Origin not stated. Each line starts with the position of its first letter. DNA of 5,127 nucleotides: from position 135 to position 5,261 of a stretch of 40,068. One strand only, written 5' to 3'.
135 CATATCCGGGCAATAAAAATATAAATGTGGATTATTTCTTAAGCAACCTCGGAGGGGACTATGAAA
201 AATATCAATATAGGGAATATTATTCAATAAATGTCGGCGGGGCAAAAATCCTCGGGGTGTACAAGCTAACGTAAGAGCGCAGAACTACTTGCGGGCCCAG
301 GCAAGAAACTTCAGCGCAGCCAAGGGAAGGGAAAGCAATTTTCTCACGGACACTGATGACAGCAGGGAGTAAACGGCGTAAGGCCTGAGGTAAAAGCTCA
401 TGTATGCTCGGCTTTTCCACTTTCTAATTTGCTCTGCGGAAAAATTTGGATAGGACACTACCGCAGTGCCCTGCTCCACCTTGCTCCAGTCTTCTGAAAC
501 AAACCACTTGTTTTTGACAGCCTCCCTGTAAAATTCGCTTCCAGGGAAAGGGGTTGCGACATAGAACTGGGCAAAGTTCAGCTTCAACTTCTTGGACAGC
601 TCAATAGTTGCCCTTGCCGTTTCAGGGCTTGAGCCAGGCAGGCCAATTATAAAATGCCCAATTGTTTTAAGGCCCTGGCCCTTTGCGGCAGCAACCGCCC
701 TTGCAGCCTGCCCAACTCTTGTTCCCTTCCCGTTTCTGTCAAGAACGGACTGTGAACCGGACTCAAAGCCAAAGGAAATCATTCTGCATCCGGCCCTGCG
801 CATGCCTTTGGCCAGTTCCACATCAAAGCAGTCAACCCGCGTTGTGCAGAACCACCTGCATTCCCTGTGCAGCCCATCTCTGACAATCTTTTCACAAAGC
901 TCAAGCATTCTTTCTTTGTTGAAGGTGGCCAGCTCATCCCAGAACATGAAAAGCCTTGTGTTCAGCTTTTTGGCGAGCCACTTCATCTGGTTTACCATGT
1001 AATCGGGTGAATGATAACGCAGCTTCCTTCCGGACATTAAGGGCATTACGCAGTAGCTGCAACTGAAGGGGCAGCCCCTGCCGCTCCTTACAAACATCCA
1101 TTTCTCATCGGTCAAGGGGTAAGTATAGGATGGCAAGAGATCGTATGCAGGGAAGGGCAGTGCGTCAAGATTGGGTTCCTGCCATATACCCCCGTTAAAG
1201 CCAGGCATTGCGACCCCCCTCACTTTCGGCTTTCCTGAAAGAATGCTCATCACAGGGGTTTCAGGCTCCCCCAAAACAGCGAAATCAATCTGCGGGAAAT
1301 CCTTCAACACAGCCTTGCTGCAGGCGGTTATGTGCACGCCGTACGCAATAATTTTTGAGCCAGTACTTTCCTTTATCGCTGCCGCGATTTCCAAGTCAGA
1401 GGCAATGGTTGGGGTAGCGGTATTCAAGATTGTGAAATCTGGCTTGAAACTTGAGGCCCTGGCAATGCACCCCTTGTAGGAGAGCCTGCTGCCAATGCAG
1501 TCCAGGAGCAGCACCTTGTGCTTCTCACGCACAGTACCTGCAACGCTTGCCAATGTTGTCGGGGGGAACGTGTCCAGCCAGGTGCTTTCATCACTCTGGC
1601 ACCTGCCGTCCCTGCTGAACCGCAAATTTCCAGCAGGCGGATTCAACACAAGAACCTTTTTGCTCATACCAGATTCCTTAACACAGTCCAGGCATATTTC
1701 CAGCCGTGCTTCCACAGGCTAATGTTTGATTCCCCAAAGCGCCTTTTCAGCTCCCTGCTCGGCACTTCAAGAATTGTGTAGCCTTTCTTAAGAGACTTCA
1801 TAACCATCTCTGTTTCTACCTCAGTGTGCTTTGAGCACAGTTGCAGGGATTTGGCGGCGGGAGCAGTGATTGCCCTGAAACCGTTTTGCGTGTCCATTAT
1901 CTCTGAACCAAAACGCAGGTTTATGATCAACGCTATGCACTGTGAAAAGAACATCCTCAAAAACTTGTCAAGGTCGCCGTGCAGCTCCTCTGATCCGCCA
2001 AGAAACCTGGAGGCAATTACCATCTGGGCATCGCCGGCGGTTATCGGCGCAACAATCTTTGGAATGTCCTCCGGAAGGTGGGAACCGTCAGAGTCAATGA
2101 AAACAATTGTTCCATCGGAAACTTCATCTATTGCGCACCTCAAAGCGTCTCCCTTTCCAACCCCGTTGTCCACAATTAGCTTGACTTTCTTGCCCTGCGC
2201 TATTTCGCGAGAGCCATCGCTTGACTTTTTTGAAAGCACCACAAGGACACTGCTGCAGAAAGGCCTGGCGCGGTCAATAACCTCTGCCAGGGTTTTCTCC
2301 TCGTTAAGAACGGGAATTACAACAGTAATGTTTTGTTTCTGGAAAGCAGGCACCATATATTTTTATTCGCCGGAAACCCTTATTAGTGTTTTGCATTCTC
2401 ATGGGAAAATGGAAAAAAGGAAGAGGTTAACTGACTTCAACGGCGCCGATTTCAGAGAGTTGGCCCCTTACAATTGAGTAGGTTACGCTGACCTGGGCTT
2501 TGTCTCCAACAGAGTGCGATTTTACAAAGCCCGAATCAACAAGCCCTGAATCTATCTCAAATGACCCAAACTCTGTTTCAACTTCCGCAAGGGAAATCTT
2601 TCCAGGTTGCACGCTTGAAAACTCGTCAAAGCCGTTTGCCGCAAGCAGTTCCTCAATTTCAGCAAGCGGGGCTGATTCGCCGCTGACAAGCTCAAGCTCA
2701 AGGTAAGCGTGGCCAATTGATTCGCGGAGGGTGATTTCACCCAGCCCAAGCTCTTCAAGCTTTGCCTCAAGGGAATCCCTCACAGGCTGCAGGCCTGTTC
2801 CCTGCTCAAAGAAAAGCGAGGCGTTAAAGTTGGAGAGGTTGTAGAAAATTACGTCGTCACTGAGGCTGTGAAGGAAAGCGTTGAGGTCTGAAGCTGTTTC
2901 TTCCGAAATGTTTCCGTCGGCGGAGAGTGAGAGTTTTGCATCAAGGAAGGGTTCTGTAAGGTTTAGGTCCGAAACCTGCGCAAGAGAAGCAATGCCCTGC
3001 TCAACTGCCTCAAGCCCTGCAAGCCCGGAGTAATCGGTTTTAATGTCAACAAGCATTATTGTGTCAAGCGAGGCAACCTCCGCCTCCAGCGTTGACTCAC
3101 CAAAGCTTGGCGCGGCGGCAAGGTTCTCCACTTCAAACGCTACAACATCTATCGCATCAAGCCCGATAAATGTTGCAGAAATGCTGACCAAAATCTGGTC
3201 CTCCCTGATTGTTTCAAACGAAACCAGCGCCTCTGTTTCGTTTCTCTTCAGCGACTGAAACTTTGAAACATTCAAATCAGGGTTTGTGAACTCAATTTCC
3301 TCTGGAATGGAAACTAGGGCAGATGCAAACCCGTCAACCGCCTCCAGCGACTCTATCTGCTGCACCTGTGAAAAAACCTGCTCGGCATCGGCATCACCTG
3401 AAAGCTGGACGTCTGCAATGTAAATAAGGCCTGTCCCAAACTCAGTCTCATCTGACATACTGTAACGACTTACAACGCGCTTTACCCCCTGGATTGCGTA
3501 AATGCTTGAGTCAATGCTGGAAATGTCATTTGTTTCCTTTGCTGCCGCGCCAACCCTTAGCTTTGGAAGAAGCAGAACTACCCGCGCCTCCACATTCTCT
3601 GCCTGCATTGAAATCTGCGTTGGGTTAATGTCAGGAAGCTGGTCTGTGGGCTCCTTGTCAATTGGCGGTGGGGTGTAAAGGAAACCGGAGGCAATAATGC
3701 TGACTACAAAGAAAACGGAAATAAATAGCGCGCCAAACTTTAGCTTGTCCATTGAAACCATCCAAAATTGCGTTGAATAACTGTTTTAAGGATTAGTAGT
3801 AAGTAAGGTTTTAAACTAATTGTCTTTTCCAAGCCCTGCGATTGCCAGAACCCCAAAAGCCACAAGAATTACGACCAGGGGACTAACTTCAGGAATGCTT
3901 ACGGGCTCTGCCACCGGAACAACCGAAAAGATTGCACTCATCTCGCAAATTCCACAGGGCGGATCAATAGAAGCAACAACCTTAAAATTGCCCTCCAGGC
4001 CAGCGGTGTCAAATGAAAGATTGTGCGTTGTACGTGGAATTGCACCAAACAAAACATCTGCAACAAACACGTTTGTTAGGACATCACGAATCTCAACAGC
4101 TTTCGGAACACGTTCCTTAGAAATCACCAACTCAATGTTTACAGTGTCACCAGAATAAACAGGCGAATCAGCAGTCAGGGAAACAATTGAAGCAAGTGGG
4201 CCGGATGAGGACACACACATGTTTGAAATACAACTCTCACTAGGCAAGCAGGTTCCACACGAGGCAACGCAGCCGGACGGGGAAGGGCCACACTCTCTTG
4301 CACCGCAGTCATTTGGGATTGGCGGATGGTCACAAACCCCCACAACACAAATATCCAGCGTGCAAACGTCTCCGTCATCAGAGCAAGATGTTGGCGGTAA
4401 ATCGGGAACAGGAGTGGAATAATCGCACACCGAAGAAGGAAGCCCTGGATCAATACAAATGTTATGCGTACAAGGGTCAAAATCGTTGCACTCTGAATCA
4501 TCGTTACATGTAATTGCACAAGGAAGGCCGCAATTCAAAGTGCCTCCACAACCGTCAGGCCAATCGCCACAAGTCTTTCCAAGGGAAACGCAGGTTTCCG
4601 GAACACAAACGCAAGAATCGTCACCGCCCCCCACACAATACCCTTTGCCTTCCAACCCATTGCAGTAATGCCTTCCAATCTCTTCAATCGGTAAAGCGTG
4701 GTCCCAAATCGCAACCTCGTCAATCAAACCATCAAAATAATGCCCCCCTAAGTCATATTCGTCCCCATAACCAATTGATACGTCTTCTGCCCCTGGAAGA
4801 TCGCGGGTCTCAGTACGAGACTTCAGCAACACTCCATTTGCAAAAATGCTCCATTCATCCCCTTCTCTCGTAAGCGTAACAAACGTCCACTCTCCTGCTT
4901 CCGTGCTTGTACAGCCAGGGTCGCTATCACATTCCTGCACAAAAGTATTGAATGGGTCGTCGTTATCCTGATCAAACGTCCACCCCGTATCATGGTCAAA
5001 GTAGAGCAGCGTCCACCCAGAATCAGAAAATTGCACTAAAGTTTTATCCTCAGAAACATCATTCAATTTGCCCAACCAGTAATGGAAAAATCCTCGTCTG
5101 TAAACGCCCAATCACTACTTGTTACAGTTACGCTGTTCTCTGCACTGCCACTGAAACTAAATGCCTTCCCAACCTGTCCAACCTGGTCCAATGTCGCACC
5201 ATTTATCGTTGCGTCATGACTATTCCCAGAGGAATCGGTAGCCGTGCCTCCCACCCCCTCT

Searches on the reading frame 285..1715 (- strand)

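Call 38: search_protein_families(library=pfam, proteins=[window:285-1715:-], max_evalue=0.001)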
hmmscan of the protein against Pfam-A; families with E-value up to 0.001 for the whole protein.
window:285-1715:- (476 aa): 2 families
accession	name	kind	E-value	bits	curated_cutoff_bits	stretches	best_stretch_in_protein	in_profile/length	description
PF04055.27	Radical_SAM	-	2.2e-19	70.6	29.5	1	211-373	3-165/166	Radical SAM superfamily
PF02310.24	B12-binding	-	2.6e-07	31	32.1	1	51-157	13-119/121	B12 binding domain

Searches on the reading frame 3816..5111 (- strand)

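Call 38: search_protein_families(library=pfam, proteins=[window:3816-5111:-], max_evalue=0.001)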
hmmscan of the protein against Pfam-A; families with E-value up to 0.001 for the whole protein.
window:3816-5111:- (431 aa): 1 family
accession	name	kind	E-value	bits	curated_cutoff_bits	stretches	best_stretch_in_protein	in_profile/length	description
PF13385.13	Laminin_G_3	-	1.6e-15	58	27.6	1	19-145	30-150/151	Concanavalin A-like lectin/glucanases superfamily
